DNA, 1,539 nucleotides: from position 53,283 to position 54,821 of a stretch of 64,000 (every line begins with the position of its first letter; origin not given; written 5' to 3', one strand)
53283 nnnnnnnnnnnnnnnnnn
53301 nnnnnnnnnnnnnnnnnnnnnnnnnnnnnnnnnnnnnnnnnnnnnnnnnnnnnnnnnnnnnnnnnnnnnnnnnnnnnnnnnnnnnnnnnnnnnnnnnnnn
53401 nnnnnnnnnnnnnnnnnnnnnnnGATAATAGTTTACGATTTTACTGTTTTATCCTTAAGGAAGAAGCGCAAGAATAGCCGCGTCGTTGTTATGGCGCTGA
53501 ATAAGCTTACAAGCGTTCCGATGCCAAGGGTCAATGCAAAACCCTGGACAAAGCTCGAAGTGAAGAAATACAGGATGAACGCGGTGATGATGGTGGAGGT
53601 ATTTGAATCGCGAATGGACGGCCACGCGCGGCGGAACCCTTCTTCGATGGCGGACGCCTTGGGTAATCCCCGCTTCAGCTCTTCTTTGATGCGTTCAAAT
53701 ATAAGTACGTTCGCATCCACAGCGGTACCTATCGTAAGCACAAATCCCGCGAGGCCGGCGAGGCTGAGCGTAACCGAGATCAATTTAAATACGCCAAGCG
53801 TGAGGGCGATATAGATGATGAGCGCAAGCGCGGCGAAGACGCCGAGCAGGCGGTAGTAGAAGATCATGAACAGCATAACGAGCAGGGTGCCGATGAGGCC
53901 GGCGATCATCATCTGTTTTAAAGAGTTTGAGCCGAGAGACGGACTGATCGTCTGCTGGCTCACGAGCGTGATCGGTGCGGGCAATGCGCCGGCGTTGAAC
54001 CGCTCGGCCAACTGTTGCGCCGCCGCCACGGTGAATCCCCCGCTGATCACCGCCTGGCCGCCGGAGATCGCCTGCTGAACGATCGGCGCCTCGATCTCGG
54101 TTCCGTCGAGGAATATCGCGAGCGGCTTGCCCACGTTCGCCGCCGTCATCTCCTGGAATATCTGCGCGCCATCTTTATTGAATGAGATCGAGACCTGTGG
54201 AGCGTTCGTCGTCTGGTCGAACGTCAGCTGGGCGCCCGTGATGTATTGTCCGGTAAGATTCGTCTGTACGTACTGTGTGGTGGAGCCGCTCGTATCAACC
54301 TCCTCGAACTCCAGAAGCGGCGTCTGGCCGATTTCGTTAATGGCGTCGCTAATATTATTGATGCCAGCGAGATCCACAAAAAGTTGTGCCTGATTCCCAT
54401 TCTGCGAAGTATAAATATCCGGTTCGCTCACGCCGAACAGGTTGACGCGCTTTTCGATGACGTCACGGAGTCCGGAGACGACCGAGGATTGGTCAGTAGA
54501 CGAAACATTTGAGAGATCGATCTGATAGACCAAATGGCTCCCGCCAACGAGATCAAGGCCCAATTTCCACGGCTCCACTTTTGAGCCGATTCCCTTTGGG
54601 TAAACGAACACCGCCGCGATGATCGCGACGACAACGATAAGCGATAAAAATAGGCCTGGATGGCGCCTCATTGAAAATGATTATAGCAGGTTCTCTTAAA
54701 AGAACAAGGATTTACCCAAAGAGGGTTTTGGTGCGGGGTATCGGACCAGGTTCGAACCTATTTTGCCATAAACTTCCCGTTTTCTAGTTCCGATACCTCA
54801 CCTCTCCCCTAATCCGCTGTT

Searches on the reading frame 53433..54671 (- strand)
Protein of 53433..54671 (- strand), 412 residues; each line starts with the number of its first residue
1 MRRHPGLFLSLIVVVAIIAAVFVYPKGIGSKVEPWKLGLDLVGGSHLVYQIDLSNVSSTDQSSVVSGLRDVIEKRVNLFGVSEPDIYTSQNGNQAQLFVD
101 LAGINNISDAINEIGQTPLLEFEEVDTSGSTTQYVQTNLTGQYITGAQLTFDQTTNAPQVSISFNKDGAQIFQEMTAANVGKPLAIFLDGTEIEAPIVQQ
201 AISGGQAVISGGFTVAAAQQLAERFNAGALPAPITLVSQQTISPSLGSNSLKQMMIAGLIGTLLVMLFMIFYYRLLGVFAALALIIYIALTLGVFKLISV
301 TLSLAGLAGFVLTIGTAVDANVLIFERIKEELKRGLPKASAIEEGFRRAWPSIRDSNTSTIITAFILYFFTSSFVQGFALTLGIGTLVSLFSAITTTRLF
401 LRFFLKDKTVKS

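Call 90: search_protein_families(library=pfam, proteins=[window:53433-54671:-], max_evalue=0.001)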
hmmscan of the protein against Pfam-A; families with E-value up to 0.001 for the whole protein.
window:53433-54671:- (412 aa): 5 families
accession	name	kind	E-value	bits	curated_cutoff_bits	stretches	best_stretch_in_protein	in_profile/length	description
PF22599.2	SecDF_P1_head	-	3.1e-30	104.8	27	1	134-232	14-114/114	SecDF, P1 head subdomain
PF02355.23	SecD_SecF_C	-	4.3e-16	59.3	20.5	1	235-398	14-180/189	Protein export membrane protein SecD/SecF, C-terminal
PF21760.3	SecD_1st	-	1.3e-11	44.2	27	1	69-126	5-59/60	Protein translocase subunit SecDF, P1 domain, N-terminal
PF03176.21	MMPL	-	1.8e-11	44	20.5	1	254-396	145-294/333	MMPL family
PF00873.25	ACR_tran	-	1.1e-06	27.1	28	1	248-406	327-491/1021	AcrB/AcrD/AcrF family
